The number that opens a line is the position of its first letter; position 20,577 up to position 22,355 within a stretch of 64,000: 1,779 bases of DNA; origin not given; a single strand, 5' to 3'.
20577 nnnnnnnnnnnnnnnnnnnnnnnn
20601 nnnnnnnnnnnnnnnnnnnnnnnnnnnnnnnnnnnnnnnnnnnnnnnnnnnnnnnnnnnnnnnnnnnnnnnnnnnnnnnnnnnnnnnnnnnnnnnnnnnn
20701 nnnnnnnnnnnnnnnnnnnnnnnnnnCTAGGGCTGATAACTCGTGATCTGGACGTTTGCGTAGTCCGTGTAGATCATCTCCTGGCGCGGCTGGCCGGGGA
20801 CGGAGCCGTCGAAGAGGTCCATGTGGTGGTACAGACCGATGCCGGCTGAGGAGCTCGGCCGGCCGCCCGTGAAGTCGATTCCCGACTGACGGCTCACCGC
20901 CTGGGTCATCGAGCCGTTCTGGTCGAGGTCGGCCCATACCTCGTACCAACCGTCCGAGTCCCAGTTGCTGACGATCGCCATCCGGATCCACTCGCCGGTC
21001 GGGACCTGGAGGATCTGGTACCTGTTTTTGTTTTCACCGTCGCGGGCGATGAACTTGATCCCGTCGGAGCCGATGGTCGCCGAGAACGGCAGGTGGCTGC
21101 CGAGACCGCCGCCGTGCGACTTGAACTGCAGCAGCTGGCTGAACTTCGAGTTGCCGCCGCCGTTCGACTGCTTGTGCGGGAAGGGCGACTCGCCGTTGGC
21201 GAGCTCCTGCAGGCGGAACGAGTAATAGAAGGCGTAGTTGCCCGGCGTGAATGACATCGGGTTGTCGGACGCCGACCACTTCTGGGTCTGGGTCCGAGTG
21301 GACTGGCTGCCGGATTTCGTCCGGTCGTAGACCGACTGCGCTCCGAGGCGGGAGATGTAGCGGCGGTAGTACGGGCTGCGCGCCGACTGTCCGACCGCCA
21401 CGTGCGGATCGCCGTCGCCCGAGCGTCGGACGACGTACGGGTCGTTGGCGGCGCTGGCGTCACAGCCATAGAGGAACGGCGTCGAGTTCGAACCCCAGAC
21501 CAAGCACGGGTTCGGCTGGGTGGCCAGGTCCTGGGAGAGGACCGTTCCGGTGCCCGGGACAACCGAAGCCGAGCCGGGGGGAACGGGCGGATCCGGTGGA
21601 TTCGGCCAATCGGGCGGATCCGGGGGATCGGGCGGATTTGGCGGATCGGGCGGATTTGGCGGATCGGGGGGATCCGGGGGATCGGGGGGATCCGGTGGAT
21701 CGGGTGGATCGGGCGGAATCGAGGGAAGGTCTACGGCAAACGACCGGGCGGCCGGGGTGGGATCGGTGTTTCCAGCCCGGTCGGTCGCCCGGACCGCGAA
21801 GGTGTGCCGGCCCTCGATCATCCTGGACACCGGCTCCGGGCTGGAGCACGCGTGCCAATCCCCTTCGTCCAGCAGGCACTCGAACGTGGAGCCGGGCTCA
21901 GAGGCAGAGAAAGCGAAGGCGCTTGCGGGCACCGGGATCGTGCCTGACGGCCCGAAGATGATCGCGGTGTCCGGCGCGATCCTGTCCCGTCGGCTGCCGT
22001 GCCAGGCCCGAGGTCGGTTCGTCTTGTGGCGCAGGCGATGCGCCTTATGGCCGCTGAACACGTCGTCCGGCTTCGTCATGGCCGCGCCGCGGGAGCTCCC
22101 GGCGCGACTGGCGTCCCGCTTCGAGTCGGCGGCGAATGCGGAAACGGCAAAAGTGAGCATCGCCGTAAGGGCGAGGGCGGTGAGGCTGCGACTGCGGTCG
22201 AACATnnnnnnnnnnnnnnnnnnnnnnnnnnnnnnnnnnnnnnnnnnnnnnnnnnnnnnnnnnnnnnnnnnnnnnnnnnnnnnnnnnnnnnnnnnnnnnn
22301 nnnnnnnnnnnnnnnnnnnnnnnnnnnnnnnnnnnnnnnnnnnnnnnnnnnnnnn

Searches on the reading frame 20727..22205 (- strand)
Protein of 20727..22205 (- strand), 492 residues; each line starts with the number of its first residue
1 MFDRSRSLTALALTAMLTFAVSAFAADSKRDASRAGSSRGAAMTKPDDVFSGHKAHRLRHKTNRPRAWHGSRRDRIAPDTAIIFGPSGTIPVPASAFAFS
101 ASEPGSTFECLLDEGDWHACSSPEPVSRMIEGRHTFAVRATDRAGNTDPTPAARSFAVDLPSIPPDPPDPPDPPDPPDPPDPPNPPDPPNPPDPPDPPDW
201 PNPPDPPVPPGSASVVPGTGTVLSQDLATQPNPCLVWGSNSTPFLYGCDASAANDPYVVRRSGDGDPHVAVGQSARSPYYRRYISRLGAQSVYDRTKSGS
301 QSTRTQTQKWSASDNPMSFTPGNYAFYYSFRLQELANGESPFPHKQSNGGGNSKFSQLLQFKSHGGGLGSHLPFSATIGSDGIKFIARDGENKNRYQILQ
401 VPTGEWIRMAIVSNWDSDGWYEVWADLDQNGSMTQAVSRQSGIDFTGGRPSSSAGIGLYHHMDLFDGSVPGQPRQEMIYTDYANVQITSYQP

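Call 8: search_protein_families(library=pfam, proteins=[window:20727-22205:-], max_evalue=0.1)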
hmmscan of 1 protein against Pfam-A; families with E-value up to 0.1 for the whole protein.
window:20727-22205:- (492 aa): 2 families
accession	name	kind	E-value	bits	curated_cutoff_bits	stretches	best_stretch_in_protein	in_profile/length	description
PF14099.13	Polysacc_lyase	-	1.8e-05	25.1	29.9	1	358-481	87-207/210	Polysaccharide lyase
PF19077.6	Big_13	-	0.00099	20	27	1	125-159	68-101/102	Bacterial Ig-like domain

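Call 19: find_homologous_proteins(query=window:20727-22205:-, max_evalue=0.00001)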
Query window:20727-22205:- (492 aa): 148 proteins with E <= 0.00001 among 8000 candidates; the best 120 are listed.
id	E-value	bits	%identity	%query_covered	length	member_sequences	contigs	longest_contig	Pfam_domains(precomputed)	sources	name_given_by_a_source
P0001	3.3e-194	665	63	100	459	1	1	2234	PF14099.14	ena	-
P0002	5.4e-172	591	56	100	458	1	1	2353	-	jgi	jgi:hypothetical protein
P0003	7.8e-164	564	91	55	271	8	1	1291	PF14099.14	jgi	-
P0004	4.4e-159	549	76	57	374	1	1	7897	PF14099.14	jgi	jgi:hypothetical protein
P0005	1.7e-154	534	82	56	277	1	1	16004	PF14099.14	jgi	jgi:hypothetical protein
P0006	3.9e-150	519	81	55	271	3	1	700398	PF14099.14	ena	-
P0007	4.0e-150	519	83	55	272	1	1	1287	PF14099.14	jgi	jgi:hypothetical protein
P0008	6.0e-149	515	75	57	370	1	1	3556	PF14099.14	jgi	jgi:hypothetical protein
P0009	2.1e-139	484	74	58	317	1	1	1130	PF14099.14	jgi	jgi:hypothetical protein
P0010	3.8e-130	453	50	20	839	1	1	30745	PF07495.20,PF22352.3,PF13750.13,PF12245.15,PF16370.12,PF09136.17,PF19077.7,PF17936.8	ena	-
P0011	9.9e-129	449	69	57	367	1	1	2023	-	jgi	jgi:hypothetical protein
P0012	1.3e-122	428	66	58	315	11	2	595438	PF14099.14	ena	-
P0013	3.5e-119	417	64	59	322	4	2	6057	-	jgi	jgi:hypothetical protein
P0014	1.2e-118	415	64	58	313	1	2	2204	PF14099.14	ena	-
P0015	2.3e-118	414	46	21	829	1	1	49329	PF07495.20,PF27332.1,PF22352.3,PF13750.13,PF12245.15,PF16370.12,PF09136.17,PF19077.7,PF17936.8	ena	-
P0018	3.8e-117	410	63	59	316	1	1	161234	PF14099.14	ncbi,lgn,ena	-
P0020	1.5e-116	409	64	57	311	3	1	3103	PF14099.14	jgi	jgi:hypothetical protein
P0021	3.4e-116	407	65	56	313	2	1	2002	PF14099.14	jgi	jgi:hypothetical protein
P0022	5.1e-116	407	59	62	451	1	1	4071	-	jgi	jgi:hypothetical protein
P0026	9.7e-113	396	62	58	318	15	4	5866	PF14099.14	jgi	jgi:hypothetical protein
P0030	5.7e-90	321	53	58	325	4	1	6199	PF14099.14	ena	-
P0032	4.1e-87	311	54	58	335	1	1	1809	PF14099.14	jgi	jgi:hypothetical protein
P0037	1.8e-76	276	50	58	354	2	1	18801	-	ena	-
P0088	5.7e-35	139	29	99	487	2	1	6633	PF19077.7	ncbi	-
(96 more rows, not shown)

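Call 20: find_encoding_contigs(protein=P0006, flank=4000, max_places=3)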
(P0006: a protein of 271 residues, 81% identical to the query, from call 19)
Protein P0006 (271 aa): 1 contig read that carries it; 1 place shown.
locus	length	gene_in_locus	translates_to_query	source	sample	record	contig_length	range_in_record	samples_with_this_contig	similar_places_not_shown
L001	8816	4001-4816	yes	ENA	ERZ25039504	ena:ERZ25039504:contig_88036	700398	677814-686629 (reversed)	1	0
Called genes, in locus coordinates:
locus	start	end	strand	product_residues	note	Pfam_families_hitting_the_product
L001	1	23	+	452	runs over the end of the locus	PF01315:Ald_Xan_dh_C, PF02738:MoCoBD_1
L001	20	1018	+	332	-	PF20256:MoCoBD_2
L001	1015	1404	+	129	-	PF02311:AraC_binding, PF07883:Cupin_2, PF05899:Cupin_3 (weak)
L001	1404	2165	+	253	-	PF00392:GntR, PF07729:FCD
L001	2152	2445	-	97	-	-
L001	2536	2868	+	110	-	-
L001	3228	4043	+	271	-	-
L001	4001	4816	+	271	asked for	PF14099:Polysacc_lyase (weak)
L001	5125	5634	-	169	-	PF01522:Polysacc_deac_1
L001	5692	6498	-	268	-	PF00551:Formyl_trans_N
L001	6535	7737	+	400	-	PF13439:Glyco_transf_4, PF13579:Glyco_trans_4_4, PF00534:Glycos_transf_1, PF13692:Glyco_trans_1_4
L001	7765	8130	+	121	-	PF01957:NfeD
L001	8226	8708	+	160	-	PF00583:Acetyltransf_1, PF13673:Acetyltransf_10 (weak), PF13508:Acetyltransf_7, PF08445:FR47 (weak)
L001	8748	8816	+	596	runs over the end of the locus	-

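Call 21: find_encoding_contigs(protein=P0005, flank=4000, max_places=3)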
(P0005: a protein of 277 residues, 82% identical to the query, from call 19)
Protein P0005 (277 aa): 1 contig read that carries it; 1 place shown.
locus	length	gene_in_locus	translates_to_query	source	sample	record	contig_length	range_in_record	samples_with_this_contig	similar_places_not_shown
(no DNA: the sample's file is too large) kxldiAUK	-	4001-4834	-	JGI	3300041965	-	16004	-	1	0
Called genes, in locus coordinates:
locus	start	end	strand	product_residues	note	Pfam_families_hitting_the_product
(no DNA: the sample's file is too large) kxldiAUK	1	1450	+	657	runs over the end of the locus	PF13522:GATase_6, PF13537:GATase_7, PF00733:Asn_synthase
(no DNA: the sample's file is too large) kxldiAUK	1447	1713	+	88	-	PF00550:PP-binding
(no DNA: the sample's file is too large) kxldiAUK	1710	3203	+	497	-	PF00501:AMP-binding, PF13193:AMP-binding_C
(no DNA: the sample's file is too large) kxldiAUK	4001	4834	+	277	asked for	PF14099:Polysacc_lyase (weak)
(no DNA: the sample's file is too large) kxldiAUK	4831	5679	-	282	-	PF01522:Polysacc_deac_1, PF11959:DUF3473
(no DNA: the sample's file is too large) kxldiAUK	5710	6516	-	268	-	PF00551:Formyl_trans_N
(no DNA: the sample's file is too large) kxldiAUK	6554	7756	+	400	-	PF13439:Glyco_transf_4, PF13579:Glyco_trans_4_4, PF00534:Glycos_transf_1, PF13692:Glyco_trans_1_4, PF13524:Glyco_trans_1_2 (weak)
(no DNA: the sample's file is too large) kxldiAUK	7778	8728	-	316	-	PF13469:Sulfotransfer_3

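Call 22: find_encoding_contigs(protein=P0012, flank=4000, max_places=3)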
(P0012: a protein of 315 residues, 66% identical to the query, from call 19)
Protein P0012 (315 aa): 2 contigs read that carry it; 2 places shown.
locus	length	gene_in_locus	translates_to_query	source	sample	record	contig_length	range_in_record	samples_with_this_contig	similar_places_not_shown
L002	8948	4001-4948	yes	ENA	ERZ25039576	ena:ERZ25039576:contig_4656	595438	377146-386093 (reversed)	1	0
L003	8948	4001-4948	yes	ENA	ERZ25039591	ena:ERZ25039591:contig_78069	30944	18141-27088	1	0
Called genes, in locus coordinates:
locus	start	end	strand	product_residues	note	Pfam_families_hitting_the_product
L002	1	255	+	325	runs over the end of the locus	PF02540:NAD_synthase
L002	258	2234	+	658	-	PF13522:GATase_6, PF13537:GATase_7, PF00733:Asn_synthase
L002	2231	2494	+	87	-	PF00550:PP-binding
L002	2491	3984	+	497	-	PF00501:AMP-binding, PF13193:AMP-binding_C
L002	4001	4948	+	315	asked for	PF14099:Polysacc_lyase (weak)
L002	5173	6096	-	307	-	PF00685:Sulfotransfer_1 (faint), PF13469:Sulfotransfer_3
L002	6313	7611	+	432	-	PF07602:DUF1565, PF22842:Pel9A-like_beta_helix, PF05048:NosD, PF13229:Beta_helix, PF00353:HemolysinCabind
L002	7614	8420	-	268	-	PF00685:Sulfotransfer_1, PF13469:Sulfotransfer_3 (weak)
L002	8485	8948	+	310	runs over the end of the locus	PF13469:Sulfotransfer_3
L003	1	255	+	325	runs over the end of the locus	PF02540:NAD_synthase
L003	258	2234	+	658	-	PF13522:GATase_6, PF13537:GATase_7, PF00733:Asn_synthase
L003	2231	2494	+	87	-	PF00550:PP-binding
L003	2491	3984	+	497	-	PF00501:AMP-binding, PF13193:AMP-binding_C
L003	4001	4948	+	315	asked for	PF14099:Polysacc_lyase (weak)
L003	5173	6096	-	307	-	PF00685:Sulfotransfer_1 (faint), PF13469:Sulfotransfer_3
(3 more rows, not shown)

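Call 23: find_encoding_contigs(protein=P0018, flank=4000, max_places=3)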
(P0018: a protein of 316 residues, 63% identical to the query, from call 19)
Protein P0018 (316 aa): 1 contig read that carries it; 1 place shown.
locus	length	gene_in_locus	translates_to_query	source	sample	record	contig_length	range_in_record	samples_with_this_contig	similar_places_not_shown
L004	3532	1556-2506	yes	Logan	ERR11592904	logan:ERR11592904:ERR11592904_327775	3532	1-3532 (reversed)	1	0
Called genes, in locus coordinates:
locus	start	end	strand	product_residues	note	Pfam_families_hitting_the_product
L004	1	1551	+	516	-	?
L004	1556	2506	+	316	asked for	PF14099:Polysacc_lyase (weak)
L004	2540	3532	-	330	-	?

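Call 25: find_encoding_contigs(protein=P0001, flank=4000, max_places=3)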
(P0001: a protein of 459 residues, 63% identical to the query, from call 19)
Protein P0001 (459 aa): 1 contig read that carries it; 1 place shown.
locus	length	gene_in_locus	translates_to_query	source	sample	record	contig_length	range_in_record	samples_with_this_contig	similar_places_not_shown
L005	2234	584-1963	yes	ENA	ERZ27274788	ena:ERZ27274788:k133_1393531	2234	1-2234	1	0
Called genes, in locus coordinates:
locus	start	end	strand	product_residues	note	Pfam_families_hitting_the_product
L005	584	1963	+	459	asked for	PF14099:Polysacc_lyase (weak)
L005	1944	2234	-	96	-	?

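Call 26: find_encoding_contigs(protein=P0002, flank=4000, max_places=3)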
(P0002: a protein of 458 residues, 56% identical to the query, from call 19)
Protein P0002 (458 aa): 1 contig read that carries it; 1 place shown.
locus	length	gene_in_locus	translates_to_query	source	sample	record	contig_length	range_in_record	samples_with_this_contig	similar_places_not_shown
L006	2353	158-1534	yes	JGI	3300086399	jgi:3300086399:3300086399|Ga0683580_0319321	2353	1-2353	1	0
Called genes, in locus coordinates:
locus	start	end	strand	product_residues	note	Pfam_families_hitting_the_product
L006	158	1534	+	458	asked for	-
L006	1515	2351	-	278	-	PF01522:Polysacc_deac_1, PF11959:DUF3473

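Call 27: find_encoding_contigs(protein=P0004, flank=4000, max_places=3)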
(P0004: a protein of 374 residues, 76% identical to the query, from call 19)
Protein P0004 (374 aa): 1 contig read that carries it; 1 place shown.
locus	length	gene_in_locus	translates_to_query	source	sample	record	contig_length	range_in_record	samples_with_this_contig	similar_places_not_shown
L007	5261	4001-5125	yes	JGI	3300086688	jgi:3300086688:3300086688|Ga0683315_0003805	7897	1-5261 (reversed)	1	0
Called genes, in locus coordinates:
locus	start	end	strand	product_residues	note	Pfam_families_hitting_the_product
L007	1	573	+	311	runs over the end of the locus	PF00005:ABC_tran, PF13304:AAA_21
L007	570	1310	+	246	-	-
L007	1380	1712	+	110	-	-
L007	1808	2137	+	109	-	PF01957:NfeD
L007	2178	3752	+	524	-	PF04185:Phosphoesterase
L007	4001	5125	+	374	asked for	PF14099:Polysacc_lyase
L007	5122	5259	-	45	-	?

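Call 29: find_encoding_contigs(protein=P0008, flank=4000, max_places=3)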
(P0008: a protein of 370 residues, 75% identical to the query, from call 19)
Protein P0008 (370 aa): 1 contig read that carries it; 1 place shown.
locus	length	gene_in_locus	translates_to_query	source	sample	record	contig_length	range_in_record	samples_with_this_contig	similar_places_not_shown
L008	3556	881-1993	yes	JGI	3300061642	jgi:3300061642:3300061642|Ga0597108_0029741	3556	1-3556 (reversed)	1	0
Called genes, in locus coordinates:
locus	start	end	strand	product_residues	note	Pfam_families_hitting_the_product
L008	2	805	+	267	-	?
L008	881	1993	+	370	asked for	PF14099:Polysacc_lyase (weak)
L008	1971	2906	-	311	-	PF13469:Sulfotransfer_3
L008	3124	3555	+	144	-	?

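Call 30: find_encoding_contigs(protein=P0022, flank=4000, max_places=3)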
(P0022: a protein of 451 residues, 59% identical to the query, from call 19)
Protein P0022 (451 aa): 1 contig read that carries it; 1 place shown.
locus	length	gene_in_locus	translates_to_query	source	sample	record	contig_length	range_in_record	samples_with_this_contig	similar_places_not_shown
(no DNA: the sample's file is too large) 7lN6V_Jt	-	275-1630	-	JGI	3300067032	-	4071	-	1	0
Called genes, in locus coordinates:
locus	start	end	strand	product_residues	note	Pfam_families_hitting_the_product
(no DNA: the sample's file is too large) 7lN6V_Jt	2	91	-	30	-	?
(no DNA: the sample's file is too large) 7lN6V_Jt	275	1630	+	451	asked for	-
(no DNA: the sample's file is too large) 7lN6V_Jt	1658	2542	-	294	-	PF13480:Acetyltransf_6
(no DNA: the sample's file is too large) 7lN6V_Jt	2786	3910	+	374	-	-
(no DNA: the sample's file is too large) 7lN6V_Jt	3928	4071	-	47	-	?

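Call 31: find_encoding_contigs(protein=P0011, flank=4000, max_places=3)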
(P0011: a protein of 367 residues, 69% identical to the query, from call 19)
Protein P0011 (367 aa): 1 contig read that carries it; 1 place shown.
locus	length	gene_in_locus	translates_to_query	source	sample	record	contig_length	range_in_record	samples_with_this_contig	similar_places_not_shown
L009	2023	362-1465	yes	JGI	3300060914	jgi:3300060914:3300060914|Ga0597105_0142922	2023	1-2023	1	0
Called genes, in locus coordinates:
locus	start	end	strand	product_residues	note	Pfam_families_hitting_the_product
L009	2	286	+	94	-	?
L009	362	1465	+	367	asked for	-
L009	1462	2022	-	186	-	?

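Call 53: list_cluster_members(proteins=[window:20730-22205:-, window:17810-19009:-, window:19047-19850:+, window:22564-22893:-])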
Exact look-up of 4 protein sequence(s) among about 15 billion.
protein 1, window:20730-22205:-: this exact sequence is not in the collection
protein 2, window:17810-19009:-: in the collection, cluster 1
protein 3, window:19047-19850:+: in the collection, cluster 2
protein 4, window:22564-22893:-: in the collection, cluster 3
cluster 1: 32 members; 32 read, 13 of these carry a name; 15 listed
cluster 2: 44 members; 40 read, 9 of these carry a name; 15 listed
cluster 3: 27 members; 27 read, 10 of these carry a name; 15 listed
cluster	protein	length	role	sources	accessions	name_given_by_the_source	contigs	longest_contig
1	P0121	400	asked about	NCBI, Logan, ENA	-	-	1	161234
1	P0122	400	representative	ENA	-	-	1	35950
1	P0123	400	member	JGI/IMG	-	glycosyltransferase involved in cell wall biosynthesis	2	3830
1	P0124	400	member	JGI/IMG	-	colanic acid biosynthesis glycosyl transferase WcaI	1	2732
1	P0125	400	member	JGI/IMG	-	glycosyltransferase involved in cell wall biosynthesis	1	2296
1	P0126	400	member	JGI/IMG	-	colanic acid biosynthesis glycosyl transferase WcaI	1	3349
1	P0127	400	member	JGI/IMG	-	glycosyltransferase involved in cell wall biosynthesis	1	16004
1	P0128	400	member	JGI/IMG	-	colanic acid biosynthesis glycosyl transferase WcaI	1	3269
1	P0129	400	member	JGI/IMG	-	colanic acid biosynthesis glycosyl transferase WcaI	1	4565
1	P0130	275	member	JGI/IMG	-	glycosyltransferase involved in cell wall biosynthesis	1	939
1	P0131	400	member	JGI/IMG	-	colanic acid biosynthesis glycosyl transferase WcaI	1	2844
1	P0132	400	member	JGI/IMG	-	colanic acid biosynthesis glycosyl transferase WcaI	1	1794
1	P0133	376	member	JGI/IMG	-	glycosyltransferase involved in cell wall biosynthesis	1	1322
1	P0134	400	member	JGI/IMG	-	glycosyltransferase involved in cell wall biosynthesis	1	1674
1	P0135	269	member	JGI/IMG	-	glycosyltransferase involved in cell wall biosynthesis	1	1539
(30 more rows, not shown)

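Call 67: find_encoding_contigs(protein=P0088, flank=3000, max_places=3)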
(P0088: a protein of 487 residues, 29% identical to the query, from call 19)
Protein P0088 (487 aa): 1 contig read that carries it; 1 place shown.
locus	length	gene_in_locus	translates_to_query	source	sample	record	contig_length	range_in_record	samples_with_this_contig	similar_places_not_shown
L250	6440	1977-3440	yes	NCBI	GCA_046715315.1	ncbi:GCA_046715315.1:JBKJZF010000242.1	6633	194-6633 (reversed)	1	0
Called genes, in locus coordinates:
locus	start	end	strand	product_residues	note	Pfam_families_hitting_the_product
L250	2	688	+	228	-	?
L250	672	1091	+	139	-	-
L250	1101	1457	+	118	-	-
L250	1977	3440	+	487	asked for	PF19077:Big_13 (faint)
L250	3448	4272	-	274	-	PF00685:Sulfotransfer_1, PF13469:Sulfotransfer_3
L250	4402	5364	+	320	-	PF13469:Sulfotransfer_3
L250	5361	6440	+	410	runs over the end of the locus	PF13579:Glyco_trans_4_4, PF13439:Glyco_transf_4, PF00534:Glycos_transf_1, PF13692:Glyco_trans_1_4, PF13524:Glyco_trans_1_2 (weak)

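Call 68: find_encoding_contigs(protein=P0037, flank=3000, max_places=3)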
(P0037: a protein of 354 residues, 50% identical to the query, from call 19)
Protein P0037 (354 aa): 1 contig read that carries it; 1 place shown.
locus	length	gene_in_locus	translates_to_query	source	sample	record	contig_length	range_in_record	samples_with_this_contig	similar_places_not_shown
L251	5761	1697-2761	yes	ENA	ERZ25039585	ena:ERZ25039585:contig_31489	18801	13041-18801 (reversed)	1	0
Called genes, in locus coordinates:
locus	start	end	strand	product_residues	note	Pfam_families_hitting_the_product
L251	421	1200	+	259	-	PF01728:FtsJ (weak), PF13489:Methyltransf_23, PF01209:Ubie_methyltran, PF13847:Methyltransf_31, PF08241:Methyltransf_11, PF08242:Methyltransf_12, PF13649:Methyltransf_25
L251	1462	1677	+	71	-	-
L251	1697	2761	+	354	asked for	-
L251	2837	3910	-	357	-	PF00501:AMP-binding, PF13193:AMP-binding_C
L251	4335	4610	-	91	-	PF00550:PP-binding (weak)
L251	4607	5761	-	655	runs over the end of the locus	PF13522:GATase_6, PF13537:GATase_7, PF00733:Asn_synthase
